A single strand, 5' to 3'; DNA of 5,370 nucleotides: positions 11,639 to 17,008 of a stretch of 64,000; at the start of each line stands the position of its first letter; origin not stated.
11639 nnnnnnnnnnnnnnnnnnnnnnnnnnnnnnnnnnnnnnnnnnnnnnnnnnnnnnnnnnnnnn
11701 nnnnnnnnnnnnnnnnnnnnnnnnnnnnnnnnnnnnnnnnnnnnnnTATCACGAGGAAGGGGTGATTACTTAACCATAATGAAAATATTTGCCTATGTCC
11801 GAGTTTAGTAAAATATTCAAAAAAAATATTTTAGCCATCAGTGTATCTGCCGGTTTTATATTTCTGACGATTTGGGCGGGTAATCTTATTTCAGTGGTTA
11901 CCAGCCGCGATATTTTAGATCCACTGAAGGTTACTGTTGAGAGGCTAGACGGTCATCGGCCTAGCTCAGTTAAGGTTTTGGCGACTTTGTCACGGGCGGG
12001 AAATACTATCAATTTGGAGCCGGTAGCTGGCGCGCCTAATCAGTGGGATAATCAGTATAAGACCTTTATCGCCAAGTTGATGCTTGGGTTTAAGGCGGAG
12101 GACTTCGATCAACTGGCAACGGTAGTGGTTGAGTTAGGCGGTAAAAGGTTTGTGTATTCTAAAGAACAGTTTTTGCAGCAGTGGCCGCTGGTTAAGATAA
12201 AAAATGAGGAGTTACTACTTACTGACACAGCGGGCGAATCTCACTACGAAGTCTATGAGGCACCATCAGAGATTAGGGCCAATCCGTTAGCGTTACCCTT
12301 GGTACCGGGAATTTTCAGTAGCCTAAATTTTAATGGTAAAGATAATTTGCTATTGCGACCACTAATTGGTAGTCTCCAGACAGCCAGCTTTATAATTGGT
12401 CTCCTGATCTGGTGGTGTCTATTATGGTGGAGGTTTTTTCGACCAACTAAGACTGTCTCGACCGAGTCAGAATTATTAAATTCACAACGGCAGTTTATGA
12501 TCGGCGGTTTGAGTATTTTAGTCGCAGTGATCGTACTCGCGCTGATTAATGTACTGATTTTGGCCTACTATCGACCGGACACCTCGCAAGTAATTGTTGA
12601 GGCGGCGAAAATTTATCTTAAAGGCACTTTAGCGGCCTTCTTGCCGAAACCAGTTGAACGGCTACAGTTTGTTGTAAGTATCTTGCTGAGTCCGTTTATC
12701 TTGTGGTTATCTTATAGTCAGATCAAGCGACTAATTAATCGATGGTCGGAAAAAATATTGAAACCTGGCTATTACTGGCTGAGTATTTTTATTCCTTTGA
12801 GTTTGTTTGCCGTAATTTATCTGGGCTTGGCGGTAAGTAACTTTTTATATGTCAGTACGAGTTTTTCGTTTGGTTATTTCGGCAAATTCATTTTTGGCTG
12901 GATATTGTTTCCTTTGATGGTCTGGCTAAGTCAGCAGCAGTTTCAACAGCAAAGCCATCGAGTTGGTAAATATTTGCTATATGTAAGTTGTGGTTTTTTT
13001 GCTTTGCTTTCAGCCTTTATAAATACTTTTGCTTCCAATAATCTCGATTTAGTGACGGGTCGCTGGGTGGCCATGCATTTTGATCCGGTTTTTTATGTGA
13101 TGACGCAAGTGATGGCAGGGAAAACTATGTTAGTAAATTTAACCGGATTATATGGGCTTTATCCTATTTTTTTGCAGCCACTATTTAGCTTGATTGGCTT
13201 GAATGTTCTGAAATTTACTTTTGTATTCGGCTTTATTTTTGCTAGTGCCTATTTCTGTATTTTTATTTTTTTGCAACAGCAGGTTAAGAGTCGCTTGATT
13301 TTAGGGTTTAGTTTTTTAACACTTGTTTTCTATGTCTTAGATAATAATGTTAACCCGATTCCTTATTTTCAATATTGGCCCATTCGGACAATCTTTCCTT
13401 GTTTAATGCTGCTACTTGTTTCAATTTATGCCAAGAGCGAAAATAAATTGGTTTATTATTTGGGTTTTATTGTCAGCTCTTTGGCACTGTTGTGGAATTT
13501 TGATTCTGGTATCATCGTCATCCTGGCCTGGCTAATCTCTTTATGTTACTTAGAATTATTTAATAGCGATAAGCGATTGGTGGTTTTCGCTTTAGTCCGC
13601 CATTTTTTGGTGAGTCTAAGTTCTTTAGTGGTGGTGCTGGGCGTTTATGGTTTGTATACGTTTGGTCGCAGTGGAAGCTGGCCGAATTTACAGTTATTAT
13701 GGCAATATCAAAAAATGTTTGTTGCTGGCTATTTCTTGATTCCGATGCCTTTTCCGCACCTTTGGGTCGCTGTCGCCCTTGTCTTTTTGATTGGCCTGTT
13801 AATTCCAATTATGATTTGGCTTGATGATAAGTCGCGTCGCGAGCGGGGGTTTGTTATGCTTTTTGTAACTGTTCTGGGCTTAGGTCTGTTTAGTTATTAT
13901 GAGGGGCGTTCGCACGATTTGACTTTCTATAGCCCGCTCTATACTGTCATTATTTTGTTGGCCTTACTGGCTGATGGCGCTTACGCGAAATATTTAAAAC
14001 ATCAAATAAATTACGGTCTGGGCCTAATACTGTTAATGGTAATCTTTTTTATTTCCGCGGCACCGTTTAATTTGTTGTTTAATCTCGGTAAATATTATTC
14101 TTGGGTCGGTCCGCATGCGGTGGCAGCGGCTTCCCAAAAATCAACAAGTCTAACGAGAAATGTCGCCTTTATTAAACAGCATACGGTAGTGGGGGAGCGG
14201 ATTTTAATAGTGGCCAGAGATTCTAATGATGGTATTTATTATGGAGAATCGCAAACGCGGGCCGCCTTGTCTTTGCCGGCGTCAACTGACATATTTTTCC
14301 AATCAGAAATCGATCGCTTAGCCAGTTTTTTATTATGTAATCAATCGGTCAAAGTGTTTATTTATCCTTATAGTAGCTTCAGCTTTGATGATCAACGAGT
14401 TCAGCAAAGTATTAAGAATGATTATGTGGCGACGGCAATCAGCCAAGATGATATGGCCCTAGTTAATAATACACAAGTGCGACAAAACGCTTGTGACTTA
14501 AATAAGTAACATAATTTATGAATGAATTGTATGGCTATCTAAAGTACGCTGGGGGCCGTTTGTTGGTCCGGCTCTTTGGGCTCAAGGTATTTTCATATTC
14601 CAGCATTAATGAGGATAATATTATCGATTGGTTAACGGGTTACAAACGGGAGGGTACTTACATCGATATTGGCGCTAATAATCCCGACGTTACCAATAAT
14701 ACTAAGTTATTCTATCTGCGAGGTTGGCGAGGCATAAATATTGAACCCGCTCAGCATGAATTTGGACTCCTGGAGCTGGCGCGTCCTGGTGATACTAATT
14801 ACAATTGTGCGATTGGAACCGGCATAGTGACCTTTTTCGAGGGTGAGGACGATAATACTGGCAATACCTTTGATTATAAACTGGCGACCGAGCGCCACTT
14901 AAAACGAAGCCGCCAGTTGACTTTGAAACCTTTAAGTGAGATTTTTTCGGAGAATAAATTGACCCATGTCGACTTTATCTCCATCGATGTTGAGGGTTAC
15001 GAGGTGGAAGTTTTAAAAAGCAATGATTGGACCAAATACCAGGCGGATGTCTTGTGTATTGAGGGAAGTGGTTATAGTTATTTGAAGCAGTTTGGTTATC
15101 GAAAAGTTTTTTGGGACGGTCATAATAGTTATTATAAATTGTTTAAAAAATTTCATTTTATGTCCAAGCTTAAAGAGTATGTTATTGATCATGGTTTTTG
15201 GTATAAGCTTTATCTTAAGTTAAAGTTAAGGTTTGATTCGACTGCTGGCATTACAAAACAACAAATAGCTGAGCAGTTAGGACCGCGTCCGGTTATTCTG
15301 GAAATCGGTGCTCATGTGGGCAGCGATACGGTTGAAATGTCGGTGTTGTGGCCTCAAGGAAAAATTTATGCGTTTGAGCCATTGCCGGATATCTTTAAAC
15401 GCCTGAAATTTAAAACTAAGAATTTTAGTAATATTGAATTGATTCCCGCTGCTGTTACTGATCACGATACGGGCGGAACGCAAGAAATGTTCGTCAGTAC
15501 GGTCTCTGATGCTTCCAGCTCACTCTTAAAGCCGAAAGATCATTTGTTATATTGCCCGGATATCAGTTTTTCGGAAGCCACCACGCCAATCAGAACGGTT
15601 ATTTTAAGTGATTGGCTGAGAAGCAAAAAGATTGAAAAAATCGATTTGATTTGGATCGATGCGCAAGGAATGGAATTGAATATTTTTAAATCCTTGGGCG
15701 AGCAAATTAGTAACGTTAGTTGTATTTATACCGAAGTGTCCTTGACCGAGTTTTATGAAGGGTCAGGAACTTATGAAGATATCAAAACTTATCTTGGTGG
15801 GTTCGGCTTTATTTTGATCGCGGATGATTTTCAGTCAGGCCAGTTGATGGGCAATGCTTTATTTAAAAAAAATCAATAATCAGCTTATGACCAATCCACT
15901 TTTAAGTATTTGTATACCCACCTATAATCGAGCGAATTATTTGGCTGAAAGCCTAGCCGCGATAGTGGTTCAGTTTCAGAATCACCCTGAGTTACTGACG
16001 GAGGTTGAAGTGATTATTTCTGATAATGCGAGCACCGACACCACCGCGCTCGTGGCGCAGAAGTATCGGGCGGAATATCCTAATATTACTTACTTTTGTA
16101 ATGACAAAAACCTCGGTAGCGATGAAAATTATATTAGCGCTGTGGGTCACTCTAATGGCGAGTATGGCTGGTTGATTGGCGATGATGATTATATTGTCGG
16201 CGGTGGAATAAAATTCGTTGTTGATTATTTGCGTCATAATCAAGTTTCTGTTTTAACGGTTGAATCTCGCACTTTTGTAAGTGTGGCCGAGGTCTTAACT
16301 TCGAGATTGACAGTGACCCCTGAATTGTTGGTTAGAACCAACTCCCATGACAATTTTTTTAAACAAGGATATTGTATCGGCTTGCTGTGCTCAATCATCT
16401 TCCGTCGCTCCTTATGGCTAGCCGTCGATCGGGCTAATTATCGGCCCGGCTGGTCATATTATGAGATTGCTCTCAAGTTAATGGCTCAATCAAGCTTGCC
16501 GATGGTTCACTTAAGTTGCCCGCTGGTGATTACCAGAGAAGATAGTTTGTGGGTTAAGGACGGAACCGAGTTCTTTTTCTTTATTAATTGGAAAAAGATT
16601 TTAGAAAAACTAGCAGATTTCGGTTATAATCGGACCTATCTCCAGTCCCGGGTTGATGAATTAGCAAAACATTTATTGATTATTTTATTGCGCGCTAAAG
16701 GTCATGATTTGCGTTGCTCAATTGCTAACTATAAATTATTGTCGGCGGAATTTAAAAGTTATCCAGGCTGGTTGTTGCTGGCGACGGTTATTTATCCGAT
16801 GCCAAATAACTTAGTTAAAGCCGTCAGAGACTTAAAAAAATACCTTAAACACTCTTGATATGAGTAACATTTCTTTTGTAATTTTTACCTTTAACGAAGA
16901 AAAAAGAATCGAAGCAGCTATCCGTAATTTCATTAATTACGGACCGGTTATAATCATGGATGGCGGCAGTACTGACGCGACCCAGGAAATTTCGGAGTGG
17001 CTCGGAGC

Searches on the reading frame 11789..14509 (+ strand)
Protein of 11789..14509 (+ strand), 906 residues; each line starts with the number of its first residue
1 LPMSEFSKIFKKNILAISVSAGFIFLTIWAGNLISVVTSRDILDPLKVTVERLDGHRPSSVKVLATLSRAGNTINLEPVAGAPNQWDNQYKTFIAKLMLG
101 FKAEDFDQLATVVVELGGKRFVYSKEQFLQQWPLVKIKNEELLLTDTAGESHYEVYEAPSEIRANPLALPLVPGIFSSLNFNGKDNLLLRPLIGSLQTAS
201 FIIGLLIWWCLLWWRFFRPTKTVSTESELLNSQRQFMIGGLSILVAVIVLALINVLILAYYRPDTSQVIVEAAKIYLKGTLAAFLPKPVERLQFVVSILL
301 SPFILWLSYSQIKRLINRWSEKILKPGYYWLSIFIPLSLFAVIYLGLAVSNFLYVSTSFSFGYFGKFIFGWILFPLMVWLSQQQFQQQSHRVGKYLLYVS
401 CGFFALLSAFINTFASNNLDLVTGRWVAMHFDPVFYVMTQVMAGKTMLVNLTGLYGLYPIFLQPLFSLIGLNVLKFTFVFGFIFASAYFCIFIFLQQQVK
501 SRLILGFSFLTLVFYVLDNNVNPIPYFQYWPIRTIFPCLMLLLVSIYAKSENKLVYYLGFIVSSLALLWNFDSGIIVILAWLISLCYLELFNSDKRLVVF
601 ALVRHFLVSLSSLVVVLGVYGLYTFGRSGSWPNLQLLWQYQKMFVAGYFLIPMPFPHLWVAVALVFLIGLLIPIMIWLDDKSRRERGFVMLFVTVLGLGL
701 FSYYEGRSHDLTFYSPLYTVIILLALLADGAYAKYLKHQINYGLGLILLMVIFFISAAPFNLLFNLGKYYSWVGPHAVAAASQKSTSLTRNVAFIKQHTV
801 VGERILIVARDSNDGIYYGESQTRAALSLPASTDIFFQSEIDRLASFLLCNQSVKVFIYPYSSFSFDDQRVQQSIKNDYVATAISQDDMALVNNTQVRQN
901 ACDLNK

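Call 4: search_protein_families(library=pfam, proteins=[window:11789-14509:+], max_evalue=0.01)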
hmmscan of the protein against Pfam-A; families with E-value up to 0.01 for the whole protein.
window:11789-14509:+ (906 aa): 0 families

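Call 5: search_protein_families(library=ncbifam, proteins=[window:11789-14509:+], max_evalue=0.01)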
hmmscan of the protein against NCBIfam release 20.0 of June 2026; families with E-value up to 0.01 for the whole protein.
window:11789-14509:+ (906 aa): 0 families

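Call 45: search_solved_structures(query=window:11789-14509:+, max_evalue=10)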
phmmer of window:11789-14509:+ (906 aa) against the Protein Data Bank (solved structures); distinct sequences matched with E-value up to 10: 2.
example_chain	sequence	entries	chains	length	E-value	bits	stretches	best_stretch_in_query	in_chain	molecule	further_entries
7sax_A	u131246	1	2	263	1.7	9.8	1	584-635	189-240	GldM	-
7rpr_A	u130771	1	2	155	2.1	9.5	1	118-159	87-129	Fibronectin-binding lipoprotein FbpA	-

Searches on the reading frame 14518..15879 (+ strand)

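Call 4: search_protein_families(library=pfam, proteins=[window:14518-15879:+], max_evalue=0.01)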
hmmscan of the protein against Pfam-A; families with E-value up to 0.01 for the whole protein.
window:14518-15879:+ (453 aa): 1 family
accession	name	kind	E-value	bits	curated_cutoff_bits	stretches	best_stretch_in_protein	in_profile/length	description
PF05050.19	Methyltransf_21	-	4.7e-39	134.7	22.7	2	262-432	1-172/173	Methyltransferase FkbM domain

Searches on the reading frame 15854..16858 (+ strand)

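Call 4: search_protein_families(library=pfam, proteins=[window:15854-16858:+], max_evalue=0.01)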
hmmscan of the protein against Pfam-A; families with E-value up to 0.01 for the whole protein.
window:15854-16858:+ (334 aa): 2 families
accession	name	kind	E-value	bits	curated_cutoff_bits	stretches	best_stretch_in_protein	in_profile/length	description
PF00535.33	Glycos_transf_2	-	3e-20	73.3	23.3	1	18-150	1-129/168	Glycosyl transferase family 2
PF13641.12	Glyco_tranf_2_3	-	1.8e-07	31.8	27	1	17-138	3-123/230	Glycosyltransferase like family 2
